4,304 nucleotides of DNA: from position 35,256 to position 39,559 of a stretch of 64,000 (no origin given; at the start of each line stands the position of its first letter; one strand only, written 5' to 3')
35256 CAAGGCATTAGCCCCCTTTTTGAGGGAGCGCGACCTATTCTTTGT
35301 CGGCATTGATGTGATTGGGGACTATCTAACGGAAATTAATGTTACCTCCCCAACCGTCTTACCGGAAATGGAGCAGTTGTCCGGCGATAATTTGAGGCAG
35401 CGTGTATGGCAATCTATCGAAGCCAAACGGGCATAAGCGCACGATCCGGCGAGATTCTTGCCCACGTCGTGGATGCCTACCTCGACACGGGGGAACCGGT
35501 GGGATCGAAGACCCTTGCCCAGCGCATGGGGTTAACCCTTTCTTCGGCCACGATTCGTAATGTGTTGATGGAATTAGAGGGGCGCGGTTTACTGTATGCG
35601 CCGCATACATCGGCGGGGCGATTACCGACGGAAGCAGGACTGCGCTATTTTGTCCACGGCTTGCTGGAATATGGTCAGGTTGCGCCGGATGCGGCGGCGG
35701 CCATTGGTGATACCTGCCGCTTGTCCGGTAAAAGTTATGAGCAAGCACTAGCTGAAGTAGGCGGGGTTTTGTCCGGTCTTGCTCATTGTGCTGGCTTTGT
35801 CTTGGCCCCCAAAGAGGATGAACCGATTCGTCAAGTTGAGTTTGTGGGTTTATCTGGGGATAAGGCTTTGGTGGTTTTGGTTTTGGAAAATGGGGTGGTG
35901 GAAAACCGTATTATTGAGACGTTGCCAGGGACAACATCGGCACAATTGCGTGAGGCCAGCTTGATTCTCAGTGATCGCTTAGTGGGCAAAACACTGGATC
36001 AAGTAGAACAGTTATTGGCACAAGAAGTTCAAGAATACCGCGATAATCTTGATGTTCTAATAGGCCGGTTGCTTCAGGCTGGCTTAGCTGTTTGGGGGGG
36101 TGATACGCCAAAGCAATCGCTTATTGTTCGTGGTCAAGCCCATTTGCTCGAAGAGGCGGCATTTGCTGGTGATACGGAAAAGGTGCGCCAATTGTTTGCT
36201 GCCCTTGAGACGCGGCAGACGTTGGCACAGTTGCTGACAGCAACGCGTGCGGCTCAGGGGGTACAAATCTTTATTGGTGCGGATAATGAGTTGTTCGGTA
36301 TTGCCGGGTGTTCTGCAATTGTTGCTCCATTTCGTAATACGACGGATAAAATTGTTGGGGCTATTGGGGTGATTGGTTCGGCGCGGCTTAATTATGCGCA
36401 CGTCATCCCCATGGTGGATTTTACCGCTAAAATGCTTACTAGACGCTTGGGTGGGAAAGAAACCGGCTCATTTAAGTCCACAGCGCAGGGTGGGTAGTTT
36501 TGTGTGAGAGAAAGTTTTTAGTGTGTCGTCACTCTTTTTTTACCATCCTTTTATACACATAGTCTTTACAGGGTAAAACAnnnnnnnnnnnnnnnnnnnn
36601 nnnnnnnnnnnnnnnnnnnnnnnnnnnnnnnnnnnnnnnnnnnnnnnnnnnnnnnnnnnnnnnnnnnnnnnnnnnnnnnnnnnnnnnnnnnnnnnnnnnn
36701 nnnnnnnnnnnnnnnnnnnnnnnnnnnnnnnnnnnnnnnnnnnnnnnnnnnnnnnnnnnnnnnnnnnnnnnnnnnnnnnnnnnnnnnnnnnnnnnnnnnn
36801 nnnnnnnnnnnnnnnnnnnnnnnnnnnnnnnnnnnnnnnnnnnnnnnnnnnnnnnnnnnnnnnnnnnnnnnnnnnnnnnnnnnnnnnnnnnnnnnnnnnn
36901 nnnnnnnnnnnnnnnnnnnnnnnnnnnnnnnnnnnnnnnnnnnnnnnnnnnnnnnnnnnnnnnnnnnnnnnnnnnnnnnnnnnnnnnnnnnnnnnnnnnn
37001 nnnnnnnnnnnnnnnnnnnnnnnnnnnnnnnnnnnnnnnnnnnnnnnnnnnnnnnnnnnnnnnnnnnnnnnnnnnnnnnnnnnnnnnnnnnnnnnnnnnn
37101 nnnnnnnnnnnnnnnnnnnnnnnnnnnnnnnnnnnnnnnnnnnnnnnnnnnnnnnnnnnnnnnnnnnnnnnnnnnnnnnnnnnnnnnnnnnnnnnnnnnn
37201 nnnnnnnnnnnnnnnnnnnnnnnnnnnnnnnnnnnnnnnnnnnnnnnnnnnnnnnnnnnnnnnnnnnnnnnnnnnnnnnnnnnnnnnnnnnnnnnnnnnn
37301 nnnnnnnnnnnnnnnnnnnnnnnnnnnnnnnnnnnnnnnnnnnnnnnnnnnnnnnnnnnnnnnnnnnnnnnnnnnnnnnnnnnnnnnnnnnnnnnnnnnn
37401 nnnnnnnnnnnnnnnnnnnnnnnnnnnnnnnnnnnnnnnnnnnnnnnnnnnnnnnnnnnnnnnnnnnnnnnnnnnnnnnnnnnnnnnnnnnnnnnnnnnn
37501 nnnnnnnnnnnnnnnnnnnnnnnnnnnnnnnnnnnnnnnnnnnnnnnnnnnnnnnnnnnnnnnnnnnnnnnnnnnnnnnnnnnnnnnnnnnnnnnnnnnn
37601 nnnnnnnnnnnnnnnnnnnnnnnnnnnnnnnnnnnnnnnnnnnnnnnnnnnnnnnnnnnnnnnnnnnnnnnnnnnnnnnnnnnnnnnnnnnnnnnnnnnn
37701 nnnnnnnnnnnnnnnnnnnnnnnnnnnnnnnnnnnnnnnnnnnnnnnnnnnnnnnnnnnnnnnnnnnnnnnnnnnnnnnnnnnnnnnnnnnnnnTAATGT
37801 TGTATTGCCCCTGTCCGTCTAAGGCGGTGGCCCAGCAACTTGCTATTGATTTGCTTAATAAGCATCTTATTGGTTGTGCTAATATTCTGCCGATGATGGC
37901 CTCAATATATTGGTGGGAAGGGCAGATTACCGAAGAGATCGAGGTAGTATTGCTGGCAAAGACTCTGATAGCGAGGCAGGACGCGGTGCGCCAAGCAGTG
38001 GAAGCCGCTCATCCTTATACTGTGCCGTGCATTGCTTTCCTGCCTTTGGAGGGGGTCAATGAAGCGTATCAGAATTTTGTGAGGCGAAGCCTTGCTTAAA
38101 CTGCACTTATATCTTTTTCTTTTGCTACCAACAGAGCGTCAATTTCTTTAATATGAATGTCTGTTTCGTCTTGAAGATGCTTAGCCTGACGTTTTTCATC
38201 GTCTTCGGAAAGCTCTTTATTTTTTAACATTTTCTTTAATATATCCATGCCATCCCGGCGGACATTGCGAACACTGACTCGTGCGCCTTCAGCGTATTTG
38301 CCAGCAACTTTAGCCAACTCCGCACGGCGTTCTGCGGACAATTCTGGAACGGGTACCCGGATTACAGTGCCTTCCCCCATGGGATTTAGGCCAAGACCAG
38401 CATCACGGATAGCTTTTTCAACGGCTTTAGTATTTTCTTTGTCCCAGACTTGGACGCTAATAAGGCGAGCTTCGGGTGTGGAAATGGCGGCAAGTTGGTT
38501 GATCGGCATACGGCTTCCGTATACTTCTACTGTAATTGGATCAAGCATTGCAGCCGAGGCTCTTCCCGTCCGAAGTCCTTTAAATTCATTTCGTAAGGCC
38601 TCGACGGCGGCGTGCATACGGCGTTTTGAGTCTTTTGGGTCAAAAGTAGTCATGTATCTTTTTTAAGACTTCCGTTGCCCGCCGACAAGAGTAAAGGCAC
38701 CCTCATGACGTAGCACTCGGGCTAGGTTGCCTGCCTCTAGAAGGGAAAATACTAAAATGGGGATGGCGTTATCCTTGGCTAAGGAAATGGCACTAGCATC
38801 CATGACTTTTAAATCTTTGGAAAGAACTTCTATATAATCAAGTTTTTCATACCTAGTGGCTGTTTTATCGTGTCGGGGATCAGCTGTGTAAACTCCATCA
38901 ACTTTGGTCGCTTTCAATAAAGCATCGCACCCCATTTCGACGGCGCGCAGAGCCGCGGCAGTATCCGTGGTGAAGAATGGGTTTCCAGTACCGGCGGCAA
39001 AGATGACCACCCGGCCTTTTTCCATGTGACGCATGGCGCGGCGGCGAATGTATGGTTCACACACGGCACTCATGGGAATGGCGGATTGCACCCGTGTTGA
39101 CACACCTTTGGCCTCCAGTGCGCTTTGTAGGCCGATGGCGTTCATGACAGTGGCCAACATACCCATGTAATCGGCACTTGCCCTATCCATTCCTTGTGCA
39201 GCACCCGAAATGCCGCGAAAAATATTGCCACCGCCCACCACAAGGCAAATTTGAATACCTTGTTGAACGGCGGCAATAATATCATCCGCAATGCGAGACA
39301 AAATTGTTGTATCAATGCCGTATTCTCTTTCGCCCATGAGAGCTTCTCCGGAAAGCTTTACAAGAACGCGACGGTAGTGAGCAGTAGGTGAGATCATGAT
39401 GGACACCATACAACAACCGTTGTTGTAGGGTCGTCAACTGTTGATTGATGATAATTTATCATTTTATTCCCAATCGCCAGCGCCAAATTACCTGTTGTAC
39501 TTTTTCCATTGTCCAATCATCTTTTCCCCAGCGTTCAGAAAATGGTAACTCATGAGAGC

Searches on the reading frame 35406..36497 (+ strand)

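Call 11: search_protein_families(library=pfam, proteins=[window:35406-36497:+], max_evalue=0.00001)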
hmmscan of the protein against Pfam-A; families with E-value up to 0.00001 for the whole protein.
window:35406-36497:+ (363 aa): 1 family
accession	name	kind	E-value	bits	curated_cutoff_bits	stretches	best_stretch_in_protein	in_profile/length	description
PF01628.27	HrcA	-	6.1e-53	180.4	22.2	1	112-334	1-215/215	HrcA protein C terminal domain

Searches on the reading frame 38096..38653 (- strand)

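Call 11: search_protein_families(library=pfam, proteins=[window:38096-38653:-], max_evalue=0.00001)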
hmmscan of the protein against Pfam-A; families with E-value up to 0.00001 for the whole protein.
window:38096-38653:- (185 aa): 1 family
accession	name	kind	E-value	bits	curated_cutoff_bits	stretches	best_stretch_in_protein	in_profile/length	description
PF01765.24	RRF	-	3.3e-62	209.6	29.7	1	20-182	1-163/164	Ribosome recycling factor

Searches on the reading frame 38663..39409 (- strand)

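Call 11: search_protein_families(library=pfam, proteins=[window:38663-39409:-], max_evalue=0.00001)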
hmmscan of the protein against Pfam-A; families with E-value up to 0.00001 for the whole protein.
window:38663-39409:- (248 aa): 1 family
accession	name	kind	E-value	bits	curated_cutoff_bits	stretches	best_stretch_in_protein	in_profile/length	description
PF00696.33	AA_kinase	-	2.9e-36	125.8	24.9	1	14-222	2-234/234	Amino acid kinase family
